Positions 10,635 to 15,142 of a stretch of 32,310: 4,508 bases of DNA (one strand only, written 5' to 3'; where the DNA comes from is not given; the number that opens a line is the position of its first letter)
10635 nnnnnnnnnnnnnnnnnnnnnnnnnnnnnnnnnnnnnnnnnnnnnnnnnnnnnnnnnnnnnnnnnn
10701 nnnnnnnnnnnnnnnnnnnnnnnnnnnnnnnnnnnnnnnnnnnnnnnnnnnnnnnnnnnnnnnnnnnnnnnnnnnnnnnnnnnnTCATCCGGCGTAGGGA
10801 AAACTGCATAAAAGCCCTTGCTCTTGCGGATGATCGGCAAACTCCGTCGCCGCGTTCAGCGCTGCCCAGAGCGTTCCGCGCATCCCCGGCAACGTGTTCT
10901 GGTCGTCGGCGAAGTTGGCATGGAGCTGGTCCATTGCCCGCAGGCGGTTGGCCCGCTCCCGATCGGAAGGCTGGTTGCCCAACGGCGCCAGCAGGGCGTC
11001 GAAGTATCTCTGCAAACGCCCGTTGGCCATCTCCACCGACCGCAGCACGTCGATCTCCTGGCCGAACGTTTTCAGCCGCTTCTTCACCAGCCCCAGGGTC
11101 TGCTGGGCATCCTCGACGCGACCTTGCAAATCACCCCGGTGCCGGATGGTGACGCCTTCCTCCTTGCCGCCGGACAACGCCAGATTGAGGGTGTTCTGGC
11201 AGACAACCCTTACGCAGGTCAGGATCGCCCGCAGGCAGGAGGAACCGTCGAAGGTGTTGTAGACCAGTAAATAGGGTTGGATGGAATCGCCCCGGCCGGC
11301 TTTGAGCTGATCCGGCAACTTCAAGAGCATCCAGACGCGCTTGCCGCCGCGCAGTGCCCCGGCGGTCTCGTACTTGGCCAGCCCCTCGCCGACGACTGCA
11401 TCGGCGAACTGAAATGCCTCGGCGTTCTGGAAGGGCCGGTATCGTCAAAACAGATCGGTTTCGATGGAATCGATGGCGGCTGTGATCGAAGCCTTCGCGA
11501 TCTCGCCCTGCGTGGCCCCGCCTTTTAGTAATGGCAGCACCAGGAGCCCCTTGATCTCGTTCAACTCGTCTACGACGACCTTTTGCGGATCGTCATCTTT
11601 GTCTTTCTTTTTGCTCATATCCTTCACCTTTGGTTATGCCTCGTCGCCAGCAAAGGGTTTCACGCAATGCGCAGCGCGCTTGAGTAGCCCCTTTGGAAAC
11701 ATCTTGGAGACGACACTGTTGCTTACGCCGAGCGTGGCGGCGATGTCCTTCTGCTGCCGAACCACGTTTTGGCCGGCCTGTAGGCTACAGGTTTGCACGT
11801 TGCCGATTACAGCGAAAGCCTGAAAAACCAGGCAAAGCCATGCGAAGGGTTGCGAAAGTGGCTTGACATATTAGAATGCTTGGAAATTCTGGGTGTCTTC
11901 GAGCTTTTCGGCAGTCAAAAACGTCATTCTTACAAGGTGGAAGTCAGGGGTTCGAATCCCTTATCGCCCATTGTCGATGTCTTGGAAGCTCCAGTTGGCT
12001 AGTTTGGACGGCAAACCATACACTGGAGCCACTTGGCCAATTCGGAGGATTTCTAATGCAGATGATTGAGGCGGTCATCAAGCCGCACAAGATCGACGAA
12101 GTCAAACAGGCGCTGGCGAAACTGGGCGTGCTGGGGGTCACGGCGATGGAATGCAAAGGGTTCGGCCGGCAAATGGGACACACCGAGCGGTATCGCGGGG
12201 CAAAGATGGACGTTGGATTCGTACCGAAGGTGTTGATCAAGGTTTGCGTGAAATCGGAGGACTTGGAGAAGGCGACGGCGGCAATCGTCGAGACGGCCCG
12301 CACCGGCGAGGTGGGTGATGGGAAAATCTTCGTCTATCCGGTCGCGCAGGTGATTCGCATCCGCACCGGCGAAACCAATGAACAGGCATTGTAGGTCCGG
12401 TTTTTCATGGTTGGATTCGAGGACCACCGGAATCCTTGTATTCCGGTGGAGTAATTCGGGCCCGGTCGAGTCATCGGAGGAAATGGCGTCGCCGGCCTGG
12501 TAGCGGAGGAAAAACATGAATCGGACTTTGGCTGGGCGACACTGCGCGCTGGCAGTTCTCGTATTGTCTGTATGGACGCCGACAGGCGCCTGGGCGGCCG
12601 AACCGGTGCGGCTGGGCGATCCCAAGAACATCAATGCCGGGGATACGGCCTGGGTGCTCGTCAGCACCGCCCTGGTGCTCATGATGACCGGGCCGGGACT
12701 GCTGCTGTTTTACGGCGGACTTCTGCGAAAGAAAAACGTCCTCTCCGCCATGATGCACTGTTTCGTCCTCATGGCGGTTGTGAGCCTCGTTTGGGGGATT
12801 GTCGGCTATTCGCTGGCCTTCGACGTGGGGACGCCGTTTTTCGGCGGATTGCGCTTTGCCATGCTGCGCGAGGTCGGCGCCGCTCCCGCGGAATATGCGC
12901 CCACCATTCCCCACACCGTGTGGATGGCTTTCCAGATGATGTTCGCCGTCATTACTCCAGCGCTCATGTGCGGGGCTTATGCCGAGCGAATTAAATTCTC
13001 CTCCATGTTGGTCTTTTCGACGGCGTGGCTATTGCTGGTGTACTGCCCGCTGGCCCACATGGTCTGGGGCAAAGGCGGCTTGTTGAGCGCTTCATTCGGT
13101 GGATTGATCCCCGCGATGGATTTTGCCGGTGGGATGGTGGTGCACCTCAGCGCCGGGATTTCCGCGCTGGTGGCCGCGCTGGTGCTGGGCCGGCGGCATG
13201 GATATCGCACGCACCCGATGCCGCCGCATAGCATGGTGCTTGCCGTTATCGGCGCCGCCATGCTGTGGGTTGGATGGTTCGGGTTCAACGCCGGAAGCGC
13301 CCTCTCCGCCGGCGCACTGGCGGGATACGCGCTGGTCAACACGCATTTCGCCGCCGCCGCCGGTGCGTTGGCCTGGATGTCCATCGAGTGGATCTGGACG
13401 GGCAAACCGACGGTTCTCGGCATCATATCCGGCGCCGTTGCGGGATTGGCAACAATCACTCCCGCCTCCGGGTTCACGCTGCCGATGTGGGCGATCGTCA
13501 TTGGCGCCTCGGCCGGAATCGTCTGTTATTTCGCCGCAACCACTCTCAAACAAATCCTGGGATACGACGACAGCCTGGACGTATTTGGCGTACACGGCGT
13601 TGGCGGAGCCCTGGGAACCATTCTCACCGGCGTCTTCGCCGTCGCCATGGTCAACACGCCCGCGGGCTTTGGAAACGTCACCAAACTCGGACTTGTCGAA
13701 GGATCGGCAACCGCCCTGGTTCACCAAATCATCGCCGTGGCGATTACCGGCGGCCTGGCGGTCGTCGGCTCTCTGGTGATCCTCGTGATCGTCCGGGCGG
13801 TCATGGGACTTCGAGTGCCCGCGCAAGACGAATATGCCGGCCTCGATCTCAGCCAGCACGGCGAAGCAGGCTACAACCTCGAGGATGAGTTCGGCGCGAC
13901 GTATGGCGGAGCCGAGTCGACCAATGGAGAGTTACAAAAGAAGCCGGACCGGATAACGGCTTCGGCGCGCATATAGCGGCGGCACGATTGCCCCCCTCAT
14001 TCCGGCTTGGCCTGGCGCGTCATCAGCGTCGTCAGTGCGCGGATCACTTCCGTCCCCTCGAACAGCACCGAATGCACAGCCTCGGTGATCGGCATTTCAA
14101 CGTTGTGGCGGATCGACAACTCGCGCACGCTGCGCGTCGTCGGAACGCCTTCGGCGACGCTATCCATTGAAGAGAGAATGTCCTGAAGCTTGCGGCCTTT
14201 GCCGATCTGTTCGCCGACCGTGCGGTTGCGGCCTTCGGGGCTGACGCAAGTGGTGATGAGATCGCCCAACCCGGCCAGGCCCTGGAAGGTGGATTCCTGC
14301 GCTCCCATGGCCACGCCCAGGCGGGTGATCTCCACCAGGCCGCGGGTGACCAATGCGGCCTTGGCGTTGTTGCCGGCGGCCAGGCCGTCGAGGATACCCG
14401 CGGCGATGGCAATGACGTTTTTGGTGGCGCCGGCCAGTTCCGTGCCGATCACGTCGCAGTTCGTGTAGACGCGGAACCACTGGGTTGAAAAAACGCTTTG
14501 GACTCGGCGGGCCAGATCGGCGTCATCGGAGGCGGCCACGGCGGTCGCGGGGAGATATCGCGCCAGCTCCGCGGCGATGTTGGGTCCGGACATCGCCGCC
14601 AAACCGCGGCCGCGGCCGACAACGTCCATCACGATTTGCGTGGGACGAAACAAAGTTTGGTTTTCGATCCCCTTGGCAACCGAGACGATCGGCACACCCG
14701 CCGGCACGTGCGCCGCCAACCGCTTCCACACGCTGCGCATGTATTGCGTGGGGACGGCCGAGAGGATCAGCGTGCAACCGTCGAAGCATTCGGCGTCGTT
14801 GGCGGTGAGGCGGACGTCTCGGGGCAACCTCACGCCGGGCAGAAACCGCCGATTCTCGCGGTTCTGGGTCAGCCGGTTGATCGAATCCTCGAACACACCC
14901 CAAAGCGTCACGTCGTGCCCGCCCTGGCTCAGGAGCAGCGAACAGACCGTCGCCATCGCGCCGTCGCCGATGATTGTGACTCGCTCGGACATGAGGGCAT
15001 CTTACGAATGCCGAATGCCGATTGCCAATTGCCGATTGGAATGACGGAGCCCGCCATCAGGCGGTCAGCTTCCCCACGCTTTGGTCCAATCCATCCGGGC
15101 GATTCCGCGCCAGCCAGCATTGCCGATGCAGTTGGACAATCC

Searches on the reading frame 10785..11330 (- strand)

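Call 44: search_protein_families(library=pfam, proteins=[window:10785-11330:-], max_evalue=1)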
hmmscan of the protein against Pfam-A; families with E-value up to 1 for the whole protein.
window:10785-11330:- (181 aa): 2 families
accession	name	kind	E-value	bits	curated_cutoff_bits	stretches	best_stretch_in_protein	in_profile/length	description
PF06067.16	DUF932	-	1.8e-39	136.3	23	1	2-169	47-210/227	Domain of unknown function (DUF932)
PF24794.1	Duc1_FFAT_like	-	0.46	10.7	25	1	105-113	11-19/26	Duc1 FFAT-like motif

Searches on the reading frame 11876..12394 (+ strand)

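Call 44: search_protein_families(library=pfam, proteins=[window:11876-12394:+], max_evalue=1)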
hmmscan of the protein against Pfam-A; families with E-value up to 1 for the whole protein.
window:11876-12394:+ (172 aa): 2 families
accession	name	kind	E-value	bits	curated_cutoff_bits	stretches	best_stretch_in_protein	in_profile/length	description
PF00543.27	P-II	-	6.6e-28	97.5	25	1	61-166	1-102/102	Nitrogen regulatory protein P-II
PF10369.15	ALS_ss_C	-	0.4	11.2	23.2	0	63-88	38-63/74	Small subunit of acetolactate synthase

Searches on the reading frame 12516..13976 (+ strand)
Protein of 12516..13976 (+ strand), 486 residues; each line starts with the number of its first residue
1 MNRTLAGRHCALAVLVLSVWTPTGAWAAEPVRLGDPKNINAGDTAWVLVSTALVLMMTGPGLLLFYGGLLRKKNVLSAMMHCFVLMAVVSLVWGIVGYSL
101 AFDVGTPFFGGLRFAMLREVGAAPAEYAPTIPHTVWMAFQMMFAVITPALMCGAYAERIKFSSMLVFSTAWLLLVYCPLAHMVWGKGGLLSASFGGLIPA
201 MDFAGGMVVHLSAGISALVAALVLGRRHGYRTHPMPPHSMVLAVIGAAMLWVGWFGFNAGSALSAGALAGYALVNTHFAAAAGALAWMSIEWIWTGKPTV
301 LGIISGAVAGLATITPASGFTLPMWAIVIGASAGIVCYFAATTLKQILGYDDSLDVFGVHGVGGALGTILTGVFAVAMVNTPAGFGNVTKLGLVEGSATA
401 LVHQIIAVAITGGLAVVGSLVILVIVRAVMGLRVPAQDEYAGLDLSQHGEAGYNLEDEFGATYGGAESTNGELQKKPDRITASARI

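Call 5: search_protein_families(library=ncbifam, proteins=[window:12516-13976:+], max_evalue=0.001)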
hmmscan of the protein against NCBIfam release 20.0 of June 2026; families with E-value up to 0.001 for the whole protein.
window:12516-13976:+ (486 aa): 3 families
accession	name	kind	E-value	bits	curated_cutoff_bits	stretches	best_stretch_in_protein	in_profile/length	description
TIGR00836.1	amt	subfamily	1.5e-126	422.6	343.3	1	43-453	1-406/406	ammonium transporter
NF007947.0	PRK10666.1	equivalog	1e-109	367.3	657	1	34-454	22-427/428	ammonium transporter AmtB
TIGR03644.1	marine_trans_1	hypoth_equivalog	1.1e-52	179.2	514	1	43-453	4-401/404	probable ammonium transporter, marine subtype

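Call 6: search_protein_families(library=pfam, proteins=[window:12516-13976:+], max_evalue=0.001)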
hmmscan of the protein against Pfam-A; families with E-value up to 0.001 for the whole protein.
window:12516-13976:+ (486 aa): 1 family
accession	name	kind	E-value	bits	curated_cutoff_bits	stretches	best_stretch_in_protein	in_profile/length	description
PF00909.26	Ammonium_transp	-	2.7e-114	382.4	23.2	1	45-453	1-399/399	Ammonium Transporter Family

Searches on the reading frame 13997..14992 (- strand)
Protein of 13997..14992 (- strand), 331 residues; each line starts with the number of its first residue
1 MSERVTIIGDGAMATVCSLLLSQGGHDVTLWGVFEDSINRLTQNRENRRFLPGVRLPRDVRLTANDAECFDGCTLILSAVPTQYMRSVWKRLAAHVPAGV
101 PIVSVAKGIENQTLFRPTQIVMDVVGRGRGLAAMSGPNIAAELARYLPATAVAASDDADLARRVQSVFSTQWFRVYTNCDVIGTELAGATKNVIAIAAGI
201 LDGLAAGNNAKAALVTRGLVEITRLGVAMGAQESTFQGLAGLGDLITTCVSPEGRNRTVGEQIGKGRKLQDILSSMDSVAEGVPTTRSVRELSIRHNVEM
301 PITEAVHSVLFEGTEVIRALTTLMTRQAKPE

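Call 3: search_protein_families(library=ncbifam, proteins=[window:13997-14992:-], max_evalue=0.001)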
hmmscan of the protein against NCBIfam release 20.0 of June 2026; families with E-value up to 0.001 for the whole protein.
window:13997-14992:- (331 aa): 18 families
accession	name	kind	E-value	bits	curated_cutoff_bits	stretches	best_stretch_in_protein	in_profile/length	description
NF000942.0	PRK00094.1-4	subfamily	7.8e-120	400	257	1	2-331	2-332/334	NAD(P)H-dependent glycerol-3-phosphate dehydrogenase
NF000941.0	PRK00094.1-3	equivalog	1.3e-107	359.9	423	1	3-331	2-332/336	NAD(P)H-dependent glycerol-3-phosphate dehydrogenase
NF000940.0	PRK00094.1-2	subfamily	1.8e-99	333.4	202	1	4-331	2-328/330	NAD(P)H-dependent glycerol-3-phosphate dehydrogenase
NF011211.0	PRK14618.1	equivalog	8.5e-91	304.6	489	1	2-331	4-328/328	NAD(P)H-dependent glycerol-3-phosphate dehydrogenase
NF009098.0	PRK12439.1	equivalog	2.7e-87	293.3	436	1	3-327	8-331/341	NAD(P)H-dependent glycerol-3-phosphate dehydrogenase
NF000946.0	PRK00094.2-4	equivalog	3.4e-86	289.3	455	1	3-329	5-330/342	NAD(P)H-dependent glycerol-3-phosphate dehydrogenase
NF000939.0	PRK00094.1-1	equivalog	4.9e-85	285.6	473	1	4-331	7-335/339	NAD(P)H-dependent glycerol-3-phosphate dehydrogenase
NF011212.0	PRK14619.1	equivalog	1.4e-80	270.8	377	1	66-331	42-307/309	NAD(P)H-dependent glycerol-3-phosphate dehydrogenase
NF000944.0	PRK00094.2-2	equivalog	5.2e-67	226.3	603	1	4-324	22-340/371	NAD(P)H-dependent glycerol-3-phosphate dehydrogenase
NF011213.0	PRK14620.1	equivalog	6.7e-66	222.7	478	1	5-323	3-324/326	NAD(P)H-dependent glycerol-3-phosphate dehydrogenase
TIGR03376.1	glycerol3P_DH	equivalog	8.4e-62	209.3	285.5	1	4-316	1-335/342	glycerol-3-phosphate dehydrogenase (NAD(+))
NF000943.0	PRK00094.2-1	equivalog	8e-60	202.9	400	1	64-326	39-295/296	NAD(P)H-dependent glycerol-3-phosphate dehydrogenase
NF000947.0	PRK00094.2-5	equivalog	4.8e-47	161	251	1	4-314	6-318/323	NAD(P)H-dependent glycerol-3-phosphate dehydrogenase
NF000945.0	PRK00094.2-3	equivalog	8.7e-37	127.6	491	1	4-289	2-310/352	NAD(P)H-dependent glycerol-3-phosphate dehydrogenase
NF006083.0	PRK08229.1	equivalog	4.9e-06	25.7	371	1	3-118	3-119/341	2-dehydropantoate 2-reductase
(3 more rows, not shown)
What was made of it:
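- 13997..14992 (-): Neighbour: gpsA (glycerol-3-phosphate dehydrogenase), co-directional, 64 bp after GH20. NF000942 400/257 (call 3).
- Checked: An eighth co-directional gene, gpsA (13997-14992), follows GH20 after 64 bp (call 3).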

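Call 4: search_protein_families(library=pfam, proteins=[window:13997-14992:-], max_evalue=0.001)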
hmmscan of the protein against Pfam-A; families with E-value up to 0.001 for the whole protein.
window:13997-14992:- (331 aa): 5 families
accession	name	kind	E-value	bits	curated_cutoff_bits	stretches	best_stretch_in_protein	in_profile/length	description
PF07479.19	NAD_Gly3P_dh_C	-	1e-54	185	25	1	180-320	1-141/142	NAD-dependent glycerol-3-phosphate dehydrogenase C-terminus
PF01210.29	NAD_Gly3P_dh_N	-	4.8e-36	124.6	23.1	1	5-160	2-157/158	NAD-dependent glycerol-3-phosphate dehydrogenase N-terminus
PF20618.3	GPD_NAD_C_bact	-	1.9e-20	73.6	27.6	1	240-306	1-66/66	Bacterial GPD, NAD-dependent C-terminal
PF02558.23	ApbA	-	1.7e-06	28.1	22.2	1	5-116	1-110/150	Ketopantoate reductase PanE/ApbA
PF03807.23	F420_oxidored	-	8.7e-05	23.5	21.6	1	4-107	1-93/94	NADP oxidoreductase coenzyme F420-dependent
